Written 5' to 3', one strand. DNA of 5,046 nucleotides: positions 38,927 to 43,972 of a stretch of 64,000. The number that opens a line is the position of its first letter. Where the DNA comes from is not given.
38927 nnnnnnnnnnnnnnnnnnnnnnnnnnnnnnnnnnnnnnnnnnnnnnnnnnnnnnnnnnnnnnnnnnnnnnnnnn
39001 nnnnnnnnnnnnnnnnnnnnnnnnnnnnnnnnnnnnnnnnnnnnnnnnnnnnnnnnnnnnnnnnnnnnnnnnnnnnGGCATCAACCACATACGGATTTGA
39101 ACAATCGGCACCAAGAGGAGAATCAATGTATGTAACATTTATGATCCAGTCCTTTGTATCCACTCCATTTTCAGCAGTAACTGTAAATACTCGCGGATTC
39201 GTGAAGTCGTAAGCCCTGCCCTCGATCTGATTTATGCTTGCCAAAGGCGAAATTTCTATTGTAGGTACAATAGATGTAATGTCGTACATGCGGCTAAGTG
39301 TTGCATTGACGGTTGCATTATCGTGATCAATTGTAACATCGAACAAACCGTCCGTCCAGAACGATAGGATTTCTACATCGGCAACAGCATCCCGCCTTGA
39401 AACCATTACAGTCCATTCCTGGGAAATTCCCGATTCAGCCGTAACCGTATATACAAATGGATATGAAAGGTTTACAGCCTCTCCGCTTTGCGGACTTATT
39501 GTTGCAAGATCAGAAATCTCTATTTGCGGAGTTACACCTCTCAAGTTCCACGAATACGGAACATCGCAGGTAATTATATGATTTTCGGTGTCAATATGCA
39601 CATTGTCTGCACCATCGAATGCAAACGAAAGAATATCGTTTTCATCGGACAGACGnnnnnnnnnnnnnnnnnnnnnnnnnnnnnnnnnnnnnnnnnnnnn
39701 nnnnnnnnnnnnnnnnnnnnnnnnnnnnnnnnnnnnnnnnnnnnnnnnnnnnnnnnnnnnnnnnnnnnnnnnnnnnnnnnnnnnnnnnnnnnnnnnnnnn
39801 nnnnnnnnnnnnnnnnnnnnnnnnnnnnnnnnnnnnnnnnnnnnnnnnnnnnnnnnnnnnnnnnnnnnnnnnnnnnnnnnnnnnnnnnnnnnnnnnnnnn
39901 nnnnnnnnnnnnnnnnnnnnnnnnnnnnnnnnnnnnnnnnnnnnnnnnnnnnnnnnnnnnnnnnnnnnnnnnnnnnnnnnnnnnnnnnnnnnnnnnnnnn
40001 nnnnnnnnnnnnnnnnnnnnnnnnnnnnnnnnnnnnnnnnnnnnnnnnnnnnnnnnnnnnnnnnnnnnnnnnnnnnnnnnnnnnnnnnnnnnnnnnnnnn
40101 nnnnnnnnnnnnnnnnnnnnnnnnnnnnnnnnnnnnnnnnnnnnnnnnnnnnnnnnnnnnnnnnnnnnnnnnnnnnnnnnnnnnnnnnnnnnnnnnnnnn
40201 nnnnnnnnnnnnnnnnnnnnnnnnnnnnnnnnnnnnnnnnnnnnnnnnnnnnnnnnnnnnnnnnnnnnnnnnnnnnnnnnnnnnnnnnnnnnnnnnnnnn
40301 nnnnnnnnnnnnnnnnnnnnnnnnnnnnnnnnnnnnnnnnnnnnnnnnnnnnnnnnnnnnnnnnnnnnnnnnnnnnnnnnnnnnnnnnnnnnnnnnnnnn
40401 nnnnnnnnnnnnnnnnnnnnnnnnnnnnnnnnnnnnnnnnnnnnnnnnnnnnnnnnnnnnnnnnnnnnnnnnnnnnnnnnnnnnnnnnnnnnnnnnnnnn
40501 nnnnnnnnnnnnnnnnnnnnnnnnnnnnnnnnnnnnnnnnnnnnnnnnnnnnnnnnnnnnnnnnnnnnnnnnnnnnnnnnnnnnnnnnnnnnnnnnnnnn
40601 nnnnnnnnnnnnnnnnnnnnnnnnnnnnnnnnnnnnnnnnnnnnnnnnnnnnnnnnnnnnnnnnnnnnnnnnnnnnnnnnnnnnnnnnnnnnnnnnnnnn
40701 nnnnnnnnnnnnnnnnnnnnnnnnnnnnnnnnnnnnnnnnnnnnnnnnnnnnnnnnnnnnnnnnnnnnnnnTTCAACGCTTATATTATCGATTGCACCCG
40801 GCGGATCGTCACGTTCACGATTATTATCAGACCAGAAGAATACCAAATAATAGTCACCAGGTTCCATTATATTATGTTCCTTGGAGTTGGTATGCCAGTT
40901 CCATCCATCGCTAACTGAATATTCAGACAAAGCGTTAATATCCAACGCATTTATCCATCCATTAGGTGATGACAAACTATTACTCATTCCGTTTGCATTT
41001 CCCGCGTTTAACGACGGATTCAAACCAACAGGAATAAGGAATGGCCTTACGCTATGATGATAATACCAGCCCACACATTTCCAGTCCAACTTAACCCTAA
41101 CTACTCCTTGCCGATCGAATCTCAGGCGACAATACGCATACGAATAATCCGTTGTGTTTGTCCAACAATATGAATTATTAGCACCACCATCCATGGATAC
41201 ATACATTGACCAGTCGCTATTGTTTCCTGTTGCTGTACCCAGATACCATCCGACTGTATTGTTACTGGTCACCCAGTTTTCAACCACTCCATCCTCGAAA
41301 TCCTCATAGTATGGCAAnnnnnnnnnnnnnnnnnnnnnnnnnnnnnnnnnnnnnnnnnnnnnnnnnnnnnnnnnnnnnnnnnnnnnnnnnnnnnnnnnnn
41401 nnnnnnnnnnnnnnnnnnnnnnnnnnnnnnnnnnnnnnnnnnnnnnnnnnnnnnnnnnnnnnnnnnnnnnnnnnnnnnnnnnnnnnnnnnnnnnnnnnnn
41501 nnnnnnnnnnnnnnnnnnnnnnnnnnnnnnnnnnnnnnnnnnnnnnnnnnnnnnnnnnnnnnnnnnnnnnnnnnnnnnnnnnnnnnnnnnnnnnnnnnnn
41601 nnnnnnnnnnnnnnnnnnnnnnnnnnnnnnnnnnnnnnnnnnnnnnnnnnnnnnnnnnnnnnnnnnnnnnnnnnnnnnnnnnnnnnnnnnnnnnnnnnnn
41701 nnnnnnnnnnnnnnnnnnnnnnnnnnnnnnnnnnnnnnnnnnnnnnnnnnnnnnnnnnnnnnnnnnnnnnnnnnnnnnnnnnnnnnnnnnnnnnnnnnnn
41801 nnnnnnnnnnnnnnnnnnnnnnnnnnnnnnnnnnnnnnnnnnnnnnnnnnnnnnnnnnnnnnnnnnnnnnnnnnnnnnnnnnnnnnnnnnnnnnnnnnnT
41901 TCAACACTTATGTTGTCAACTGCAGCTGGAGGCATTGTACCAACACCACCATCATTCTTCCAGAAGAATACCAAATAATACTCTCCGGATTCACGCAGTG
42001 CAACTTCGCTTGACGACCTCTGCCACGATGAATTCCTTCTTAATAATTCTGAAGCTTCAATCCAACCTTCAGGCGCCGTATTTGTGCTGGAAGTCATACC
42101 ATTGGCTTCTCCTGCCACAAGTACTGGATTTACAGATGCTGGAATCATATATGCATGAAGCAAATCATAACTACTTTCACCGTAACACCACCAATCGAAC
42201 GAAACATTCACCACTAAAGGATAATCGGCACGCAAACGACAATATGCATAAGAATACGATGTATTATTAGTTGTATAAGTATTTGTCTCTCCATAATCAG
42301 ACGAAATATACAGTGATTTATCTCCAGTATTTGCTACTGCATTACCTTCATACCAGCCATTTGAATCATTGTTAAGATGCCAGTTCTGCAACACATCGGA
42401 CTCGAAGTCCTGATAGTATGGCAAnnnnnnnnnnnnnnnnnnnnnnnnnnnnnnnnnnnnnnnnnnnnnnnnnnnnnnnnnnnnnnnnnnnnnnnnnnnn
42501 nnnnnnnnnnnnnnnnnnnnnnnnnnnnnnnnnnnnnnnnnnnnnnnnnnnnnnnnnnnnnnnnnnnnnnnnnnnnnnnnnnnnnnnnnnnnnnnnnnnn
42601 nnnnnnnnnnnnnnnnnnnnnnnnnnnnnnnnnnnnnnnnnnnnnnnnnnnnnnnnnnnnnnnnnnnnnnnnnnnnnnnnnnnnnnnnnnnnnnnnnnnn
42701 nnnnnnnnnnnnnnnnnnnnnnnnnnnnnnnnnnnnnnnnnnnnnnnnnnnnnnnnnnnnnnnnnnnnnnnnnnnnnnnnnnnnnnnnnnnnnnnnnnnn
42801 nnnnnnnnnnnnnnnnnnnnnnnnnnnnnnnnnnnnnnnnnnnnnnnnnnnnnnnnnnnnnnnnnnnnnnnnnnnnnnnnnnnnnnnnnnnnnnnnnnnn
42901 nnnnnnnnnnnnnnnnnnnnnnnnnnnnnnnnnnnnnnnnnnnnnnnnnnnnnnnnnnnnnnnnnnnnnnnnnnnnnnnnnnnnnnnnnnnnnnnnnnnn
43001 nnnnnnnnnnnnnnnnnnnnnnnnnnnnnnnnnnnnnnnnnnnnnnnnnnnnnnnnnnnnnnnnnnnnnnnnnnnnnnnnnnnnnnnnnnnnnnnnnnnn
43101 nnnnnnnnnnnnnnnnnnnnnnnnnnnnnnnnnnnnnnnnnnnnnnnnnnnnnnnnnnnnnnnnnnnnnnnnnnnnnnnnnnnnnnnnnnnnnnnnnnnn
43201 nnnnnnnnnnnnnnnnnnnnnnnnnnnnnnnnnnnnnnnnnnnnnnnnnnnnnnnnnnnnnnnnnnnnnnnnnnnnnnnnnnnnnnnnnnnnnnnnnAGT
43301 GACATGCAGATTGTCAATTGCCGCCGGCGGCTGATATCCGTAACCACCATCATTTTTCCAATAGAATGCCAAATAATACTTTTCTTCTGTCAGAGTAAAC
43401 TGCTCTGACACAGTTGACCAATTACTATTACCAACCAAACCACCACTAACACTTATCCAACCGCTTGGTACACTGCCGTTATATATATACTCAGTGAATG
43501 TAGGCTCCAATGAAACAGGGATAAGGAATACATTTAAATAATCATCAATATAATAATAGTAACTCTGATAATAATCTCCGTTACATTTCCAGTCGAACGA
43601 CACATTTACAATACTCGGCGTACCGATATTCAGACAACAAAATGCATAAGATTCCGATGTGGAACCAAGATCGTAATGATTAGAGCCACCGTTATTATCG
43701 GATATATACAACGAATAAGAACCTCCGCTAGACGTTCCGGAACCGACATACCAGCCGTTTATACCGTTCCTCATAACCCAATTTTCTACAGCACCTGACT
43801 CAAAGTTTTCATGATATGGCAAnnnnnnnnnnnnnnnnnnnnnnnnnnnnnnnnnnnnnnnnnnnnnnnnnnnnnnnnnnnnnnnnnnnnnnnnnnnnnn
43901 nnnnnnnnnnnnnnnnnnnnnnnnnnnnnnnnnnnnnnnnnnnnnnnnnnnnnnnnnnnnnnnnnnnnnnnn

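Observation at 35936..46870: Giant gene 2 is built from nine jelly-roll + FN3 supermodules with a conserved junction grammar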

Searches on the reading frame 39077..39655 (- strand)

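Call 20: search_protein_families(library=pfam, proteins=[window:39077-39655:-], max_evalue=0.1)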
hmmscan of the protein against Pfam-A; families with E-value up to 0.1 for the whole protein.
window:39077-39655:- (193 aa): 3 families
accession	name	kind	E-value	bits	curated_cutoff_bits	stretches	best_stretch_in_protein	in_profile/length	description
PF16410.10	DUF5018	-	8.9e-10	38.4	38.2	2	3-84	131-212/352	Domain of unknown function (DUF5018)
PF22243.2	DUF5018-rel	-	1.8e-08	35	28.1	2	124-173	62-115/115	DUF5018-related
PF19755.4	DUF6242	-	0.028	14.7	29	0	147-174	91-118/217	Domain of unknown function (DUF6242)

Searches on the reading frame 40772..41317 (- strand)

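Call 10: search_protein_families(library=pfam, proteins=[window:40772-41317:-], max_evalue=1)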
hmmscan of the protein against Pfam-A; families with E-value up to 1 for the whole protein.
window:40772-41317:- (182 aa): 1 family
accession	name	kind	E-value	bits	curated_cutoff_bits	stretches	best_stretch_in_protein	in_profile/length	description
PF07559.19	FlgE_D2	-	0.011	16.6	22.7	1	29-95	45-96/142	Flagellar basal body protein FlaE D2 domain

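Call 11: search_protein_families(library=ncbifam, proteins=[window:40772-41317:-], max_evalue=1)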
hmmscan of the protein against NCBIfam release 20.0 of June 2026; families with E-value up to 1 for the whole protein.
window:40772-41317:- (182 aa): 0 families

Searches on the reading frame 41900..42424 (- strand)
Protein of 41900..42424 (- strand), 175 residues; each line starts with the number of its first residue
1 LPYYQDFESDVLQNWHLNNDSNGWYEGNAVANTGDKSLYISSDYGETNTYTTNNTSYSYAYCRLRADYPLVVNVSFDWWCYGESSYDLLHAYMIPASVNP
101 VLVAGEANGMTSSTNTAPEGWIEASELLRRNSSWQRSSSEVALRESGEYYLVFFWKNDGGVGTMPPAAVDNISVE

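Call 10: search_protein_families(library=pfam, proteins=[window:41900-42424:-], max_evalue=1)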
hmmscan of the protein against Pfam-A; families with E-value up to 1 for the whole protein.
window:41900-42424:- (175 aa): 1 family
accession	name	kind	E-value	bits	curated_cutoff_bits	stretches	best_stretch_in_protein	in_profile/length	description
PF21253.3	Mann_GBD_bact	-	0.019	15.6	27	1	6-58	2-54/143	Mannanase, galactose-binding domain-like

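Call 11: search_protein_families(library=ncbifam, proteins=[window:41900-42424:-], max_evalue=1)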
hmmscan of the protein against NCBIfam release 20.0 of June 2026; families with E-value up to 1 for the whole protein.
window:41900-42424:- (175 aa): 0 families

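Call 23: predict_structure(alignment_id=A1)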
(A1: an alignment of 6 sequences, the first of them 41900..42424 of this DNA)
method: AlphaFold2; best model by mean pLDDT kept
length: 175 residues; sequences in the alignment: 6
mean_pLDDT: 82.9   pTM: 0.84
mean pLDDT of the five models: 82.9, 80.5, 78.3, 66.7, 59.2
residues with pLDDT >= 90: 69; 70-90: 75; 50-70: 29; < 50: 2
segments of 3 or more residues with pLDDT < 50: none
pLDDT, mean of each block of 10 residues (from residue 1): 82 82 88 79 86 83 94 92 69 92 69 68 82 88 95 84 71 93
secondary structure, 60 per line:
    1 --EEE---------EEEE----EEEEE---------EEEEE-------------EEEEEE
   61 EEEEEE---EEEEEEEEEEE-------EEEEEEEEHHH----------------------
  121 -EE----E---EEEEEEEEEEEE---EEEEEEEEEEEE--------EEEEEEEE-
elements in order: E3-5 E15-18 E23-27 E37-41 E55-66 E70-80 E88-95 E132-143 E147-158 E167-174

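Call 25: search_protein_representatives(alignment_id=A1)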
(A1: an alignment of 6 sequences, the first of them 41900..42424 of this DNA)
Query: 6 sequences, 175 profile positions. Proteins with E-value up to 0.001 (for the whole library): 3875; up to 1e-10: 3009; up to 1e-30: 1020. The best 150 are listed.
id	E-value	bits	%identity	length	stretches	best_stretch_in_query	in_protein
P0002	0.0e+00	1266.3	-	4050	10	1-175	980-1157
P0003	0.0e+00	1215.5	-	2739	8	1-174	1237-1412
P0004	0.0e+00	1138.4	-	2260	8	1-174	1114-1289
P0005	3.4e-285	951.8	-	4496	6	1-175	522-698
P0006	3.8e-275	919.1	-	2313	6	1-175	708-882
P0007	7.6e-253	846.5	-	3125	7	2-173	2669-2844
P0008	3.3e-236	792.3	-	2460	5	1-174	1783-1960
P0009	7.1e-218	732.6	-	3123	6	1-173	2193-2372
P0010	2.6e-209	704.7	-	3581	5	1-174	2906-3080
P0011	2.6e-203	685.2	-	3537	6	3-174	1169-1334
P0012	7.8e-200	673.8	-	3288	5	1-175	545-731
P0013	8.2e-197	664.0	-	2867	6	2-173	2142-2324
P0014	9.6e-192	647.5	-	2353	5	1-174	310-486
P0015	7.7e-191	644.6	-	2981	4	1-175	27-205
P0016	1.4e-186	630.7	-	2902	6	1-175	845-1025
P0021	3.4e-174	590.4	-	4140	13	1-174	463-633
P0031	1.1e-151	517.0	-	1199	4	1-174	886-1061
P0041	3.2e-139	476.5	-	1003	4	1-174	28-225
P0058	7.7e-122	419.9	-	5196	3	1-175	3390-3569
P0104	3.2e-98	343.0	-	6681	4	3-172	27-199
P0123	2.9e-89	313.8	-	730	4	5-172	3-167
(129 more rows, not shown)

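Call 26: fold_search(model_id=the predicted structure, library=pdb)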
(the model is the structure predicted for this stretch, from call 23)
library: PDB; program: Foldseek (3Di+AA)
matches with E <= 10: 1754; with E <= 0.001: 118
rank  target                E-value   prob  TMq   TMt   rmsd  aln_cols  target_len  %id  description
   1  8a28_A                4.7e-06  1.00  0.56  0.29   4.3       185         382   11  Structure of the astacin zymogen of LAST-MAM from Limulus polyphemus (released 2022-10-19)
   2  4xuo_A                8.8e-06  1.00  0.59  0.65   4.9       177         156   11  Structure of the CBM22-1 xylan-binding domain from Paenibacillus barcinonensis Xyn10C (released 2015-06-03)
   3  4itc                  9.3e-06  1.00  0.53  0.54   8.3       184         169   18  Crystal Structure Analysis of the K1 Cleaved Adhesin domain of Lys-gingipain (Kgp) from Porphyromonas gingivalis W83 (released 2013-09-25)
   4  4xup_C                1.7e-05  1.00  0.58  0.63   6.0       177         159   12  Structure of the N-terminal CBM22-1-CBM22-2 tandem domain from Paenibacillus barcinonensis Xyn10C (released 2015-06-03)
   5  4gwm_A                1.9e-05  1.00  0.62  0.22   4.3       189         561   15  Crystal structure of human promeprin beta (released 2012-09-19)
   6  2xom_A                1.9e-05  1.00  0.52  0.60   5.5       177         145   10  Atomic resolution structure of TmCBM61 in complex with beta-1,4- galactotriose (released 2010-09-08)
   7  3p6b_A                2.3e-05  1.00  0.55  0.53   5.1       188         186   11  The crystal structure of CelK CBM4 from Clostridium thermocellum (released 2011-08-24)
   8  3k4z_A                2.3e-05  1.00  0.55  0.37   4.9       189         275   10  Crystal Structure of the Cellulosomal CBM4 from Clostridium thermocellum Cellulase CbhA (released 2010-07-28)
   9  4xup_E                2.8e-05  1.00  0.58  0.63   6.0       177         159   12  Structure of the N-terminal CBM22-1-CBM22-2 tandem domain from Paenibacillus barcinonensis Xyn10C (released 2015-06-03)
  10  3nru_D                3.1e-05  1.00  0.52  0.56   7.2       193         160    8  Ligand binding domain of EPHA7 (released 2010-12-08)
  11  4xup_F                3.5e-05  1.00  0.53  0.31   6.7       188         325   15  Structure of the N-terminal CBM22-1-CBM22-2 tandem domain from Paenibacillus barcinonensis Xyn10C (released 2015-06-03)
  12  3nru_J                3.7e-05  1.00  0.51  0.55   7.2       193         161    8  Ligand binding domain of EPHA7 (released 2010-12-08)
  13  3nru_F                3.9e-05  1.00  0.52  0.57   5.5       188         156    8  Ligand binding domain of EPHA7 (released 2010-12-08)
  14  2y6j                  4.3e-05  1.00  0.53  0.56   5.7       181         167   10  X-2 engineered mutated CBM4-2 Carbohydrate Binding Module from a Thermostable Rhodothermus marinus Xylanase (released 2012-03-07)
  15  2y6k_A                4.5e-05  1.00  0.53  0.56   7.3       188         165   10  Xylotetraose bound to X-2 engineered mutated CBM4-2 Carbohydrate Binding Module from a Thermostable Rhodothermus marin (released 2012-03-07)
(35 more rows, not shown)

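Call 29: list_cluster_members(proteins=[P0002, P0003, P0004, P0005, P0021, P0031, P0041, P0123, P0104, P0058])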
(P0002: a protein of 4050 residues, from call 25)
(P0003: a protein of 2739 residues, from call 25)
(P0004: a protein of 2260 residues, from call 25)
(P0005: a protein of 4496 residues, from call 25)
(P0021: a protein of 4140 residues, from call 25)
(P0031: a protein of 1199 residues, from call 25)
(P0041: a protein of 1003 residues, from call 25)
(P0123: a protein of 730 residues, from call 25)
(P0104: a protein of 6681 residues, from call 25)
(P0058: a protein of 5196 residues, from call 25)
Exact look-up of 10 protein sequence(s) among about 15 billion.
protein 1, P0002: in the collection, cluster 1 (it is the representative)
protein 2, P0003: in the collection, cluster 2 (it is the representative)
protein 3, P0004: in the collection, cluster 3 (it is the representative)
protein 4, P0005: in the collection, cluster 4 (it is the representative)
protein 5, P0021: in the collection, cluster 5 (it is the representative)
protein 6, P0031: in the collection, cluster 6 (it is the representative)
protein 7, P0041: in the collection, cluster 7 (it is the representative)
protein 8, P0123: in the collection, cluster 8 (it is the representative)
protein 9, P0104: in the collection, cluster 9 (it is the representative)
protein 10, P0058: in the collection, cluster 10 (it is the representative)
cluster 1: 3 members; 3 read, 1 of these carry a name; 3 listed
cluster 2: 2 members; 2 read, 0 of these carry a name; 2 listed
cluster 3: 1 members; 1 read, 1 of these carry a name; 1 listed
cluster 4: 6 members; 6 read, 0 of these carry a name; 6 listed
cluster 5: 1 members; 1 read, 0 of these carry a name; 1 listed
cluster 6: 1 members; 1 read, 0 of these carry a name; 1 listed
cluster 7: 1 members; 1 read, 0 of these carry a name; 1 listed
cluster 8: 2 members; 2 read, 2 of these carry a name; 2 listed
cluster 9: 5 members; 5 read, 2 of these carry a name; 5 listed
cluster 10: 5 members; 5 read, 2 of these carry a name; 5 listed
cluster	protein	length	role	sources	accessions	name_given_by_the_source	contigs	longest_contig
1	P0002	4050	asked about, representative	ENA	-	-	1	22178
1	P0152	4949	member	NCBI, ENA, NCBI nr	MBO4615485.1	MAG: fibronectin type III domain-containing protein [Bacteroidales bacterium] | fibronectin type III domain-containing protein [Bacteroidales bacterium]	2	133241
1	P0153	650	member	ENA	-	-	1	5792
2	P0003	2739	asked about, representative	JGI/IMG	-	-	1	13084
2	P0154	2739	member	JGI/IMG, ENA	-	-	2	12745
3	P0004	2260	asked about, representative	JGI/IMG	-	hypothetical protein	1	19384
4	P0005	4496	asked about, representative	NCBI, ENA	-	-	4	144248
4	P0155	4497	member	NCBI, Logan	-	-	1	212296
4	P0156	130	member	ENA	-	-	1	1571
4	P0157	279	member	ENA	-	-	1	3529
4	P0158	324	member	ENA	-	-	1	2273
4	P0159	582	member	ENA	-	-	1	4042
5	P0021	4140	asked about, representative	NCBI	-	-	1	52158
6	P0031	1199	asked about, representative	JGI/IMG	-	-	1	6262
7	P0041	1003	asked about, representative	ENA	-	-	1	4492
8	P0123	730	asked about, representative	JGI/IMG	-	plasmid maintenance system killer protein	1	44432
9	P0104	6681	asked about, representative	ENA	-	-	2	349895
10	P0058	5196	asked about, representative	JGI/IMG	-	hypothetical protein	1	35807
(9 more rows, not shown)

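Call 30: find_related_loci(query=A1, collection=genome_contigs, flank=2000)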
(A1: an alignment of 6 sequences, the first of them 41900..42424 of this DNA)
Query A1 (175 aa) in genome_contigs; peptide patterns used: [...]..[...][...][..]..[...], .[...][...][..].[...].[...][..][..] (x = any residue, [..] = any of these).
206 stretches matched a pattern; 77 encode a relative of the query (tblastn E <= 1e-3); 74 distinct loci.
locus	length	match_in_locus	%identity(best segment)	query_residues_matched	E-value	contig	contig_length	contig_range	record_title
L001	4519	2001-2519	64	1-175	4e-67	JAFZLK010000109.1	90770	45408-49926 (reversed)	MAG: Bacteroidales bacterium isolate RGIG7873 Water_buffalos_Reticulum-4__c1009661, whole genome shotgun sequence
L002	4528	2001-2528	58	1-175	7e-64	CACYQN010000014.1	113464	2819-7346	MAG: uncultured Bacteroidia bacterium isolate RUG12182 genome assembly, contig: RUG12182_asm_14, whole genome shotgun se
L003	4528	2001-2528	59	1-175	3e-62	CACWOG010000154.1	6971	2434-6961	MAG: uncultured Bacteroidia bacterium isolate RUG10760 genome assembly, contig: RUG10760_asm_154, whole genome shotgun s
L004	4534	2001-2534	52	1-175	2e-58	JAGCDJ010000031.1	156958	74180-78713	MAG: Bacteroidales bacterium isolate RGIG9689 Yak_Omasum-2__c565623, whole genome shotgun sequence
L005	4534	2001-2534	55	1-175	8e-58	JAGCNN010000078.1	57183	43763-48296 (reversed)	MAG: Bacteroidales bacterium isolate RGIG9953 Yak_Reticulum-1__c272335, whole genome shotgun sequence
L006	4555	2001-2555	56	1-175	1e-55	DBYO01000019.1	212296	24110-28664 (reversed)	MAG TPA_asm: Bacteroidales bacterium UBA1184 UBA1184_contig_3966, whole genome shotgun sequence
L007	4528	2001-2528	54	1-175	6e-55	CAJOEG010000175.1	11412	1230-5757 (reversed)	uncultured Bacteroidales bacterium isolate Red_deer_1_mag_48 genome assembly, contig: scaffold_49603, whole genome shotg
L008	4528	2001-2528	52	1-175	1e-54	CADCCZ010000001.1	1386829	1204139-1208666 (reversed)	MAG: uncultured Bacteroidia bacterium isolate RUG14538 genome assembly, contig: RUG14538_asm_1, whole genome shotgun seq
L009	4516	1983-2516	52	1-175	3e-50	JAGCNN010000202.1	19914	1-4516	MAG: Bacteroidales bacterium isolate RGIG9953 Yak_Reticulum-1__c849293, whole genome shotgun sequence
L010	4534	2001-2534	50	1-175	2e-49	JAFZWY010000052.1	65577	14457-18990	MAG: Bacteroidales bacterium isolate RGIG8173 Water_buffalos_Rumen-3__c1873055, whole genome shotgun sequence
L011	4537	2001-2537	51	1-174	1e-48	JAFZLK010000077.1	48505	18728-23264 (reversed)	MAG: Bacteroidales bacterium isolate RGIG7873 Water_buffalos_Reticulum-4__c715191, whole genome shotgun sequence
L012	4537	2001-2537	48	1-175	3e-48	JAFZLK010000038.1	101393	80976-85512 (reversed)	MAG: Bacteroidales bacterium isolate RGIG7873 Water_buffalos_Reticulum-4__c259535, whole genome shotgun sequence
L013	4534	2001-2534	50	1-175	1e-48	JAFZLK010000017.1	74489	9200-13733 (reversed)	MAG: Bacteroidales bacterium isolate RGIG7873 Water_buffalos_Reticulum-4__c119818, whole genome shotgun sequence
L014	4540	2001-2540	49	1-175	5e-46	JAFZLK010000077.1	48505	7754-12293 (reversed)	MAG: Bacteroidales bacterium isolate RGIG7873 Water_buffalos_Reticulum-4__c715191, whole genome shotgun sequence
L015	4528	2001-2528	50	3-174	7e-46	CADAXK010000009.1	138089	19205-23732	MAG: uncultured Bacteroidia bacterium isolate RUG13712 genome assembly, contig: RUG13712_asm_9, whole genome shotgun seq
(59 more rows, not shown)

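Call 59: search_solved_structures(query=A1, max_evalue=1)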
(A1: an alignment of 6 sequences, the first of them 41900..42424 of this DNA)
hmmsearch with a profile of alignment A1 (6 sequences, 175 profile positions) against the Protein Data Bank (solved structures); distinct sequences matched with E-value up to 1: 2.
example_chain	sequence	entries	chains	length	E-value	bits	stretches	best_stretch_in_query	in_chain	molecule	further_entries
1ci0_A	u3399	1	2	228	0.67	12.9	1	130-159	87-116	PROTEIN (PNP OXIDASE)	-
9l8y_A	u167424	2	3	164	0.75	12.8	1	63-127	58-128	E3 ubiquitin-protein ligase HERC2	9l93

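Call 70: find_encoding_contigs(protein=P0005, flank=10000, max_places=2)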
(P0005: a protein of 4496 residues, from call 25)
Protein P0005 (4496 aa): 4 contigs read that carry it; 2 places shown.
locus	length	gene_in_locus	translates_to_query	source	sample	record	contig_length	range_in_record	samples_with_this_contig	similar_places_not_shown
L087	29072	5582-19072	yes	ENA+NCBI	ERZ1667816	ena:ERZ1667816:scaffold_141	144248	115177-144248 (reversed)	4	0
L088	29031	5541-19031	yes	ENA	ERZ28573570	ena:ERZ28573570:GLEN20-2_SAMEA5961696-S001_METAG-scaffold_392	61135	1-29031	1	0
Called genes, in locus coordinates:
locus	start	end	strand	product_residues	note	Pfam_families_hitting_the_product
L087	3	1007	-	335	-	?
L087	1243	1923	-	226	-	PF03577:Peptidase_C69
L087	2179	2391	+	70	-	-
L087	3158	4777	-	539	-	PF00501:AMP-binding, PF23562:AMP-binding_C_3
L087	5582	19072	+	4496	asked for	PF16656:Pur_ac_phosph_N (faint), PF24489:Ig_J_second (faint), PF00041:fn3, PF16410:DUF5018 (weak), PF00041:fn3 (weak), PF16410:DUF5018, PF18998:Flg_new_2 (weak), PF18962:Por_Secre_tail (weak), +1 more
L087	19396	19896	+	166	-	-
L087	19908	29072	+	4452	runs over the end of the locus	PF20009:GEVED, PF00431:CUB (weak), PF02368:Big_2 (weak), PF22359:Big-like (weak), PF01483:P_proprotein (faint), PF19081:Ig_7 (weak), PF13573:SprB, PF13585:CHU_C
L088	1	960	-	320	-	?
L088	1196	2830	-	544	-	PF03577:Peptidase_C69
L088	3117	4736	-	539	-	PF00501:AMP-binding, PF23562:AMP-binding_C_3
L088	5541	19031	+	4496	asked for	PF16656:Pur_ac_phosph_N (faint), PF24489:Ig_J_second (faint), PF00041:fn3, PF16410:DUF5018 (weak), PF00041:fn3 (weak), PF16410:DUF5018, PF18998:Flg_new_2 (weak), PF18962:Por_Secre_tail (weak), +1 more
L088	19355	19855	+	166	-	-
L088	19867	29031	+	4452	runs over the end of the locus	PF20009:GEVED, PF00431:CUB (weak), PF02368:Big_2 (weak), PF22359:Big-like (weak), PF01483:P_proprotein (faint), PF19081:Ig_7 (weak), PF13573:SprB, PF13585:CHU_C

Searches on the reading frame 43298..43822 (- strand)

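Call 10: search_protein_families(library=pfam, proteins=[window:43298-43822:-], max_evalue=1)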
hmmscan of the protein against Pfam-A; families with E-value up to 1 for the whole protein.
window:43298-43822:- (175 aa): 1 family
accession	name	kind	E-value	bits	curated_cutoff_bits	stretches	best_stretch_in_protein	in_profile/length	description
PF02018.23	CBM_4_9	-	0.22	12.3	25.9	0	4-43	6-44/136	Carbohydrate binding domain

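Call 11: search_protein_families(library=ncbifam, proteins=[window:43298-43822:-], max_evalue=1)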
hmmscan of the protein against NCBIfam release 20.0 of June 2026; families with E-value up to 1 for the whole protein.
window:43298-43822:- (175 aa): 0 families
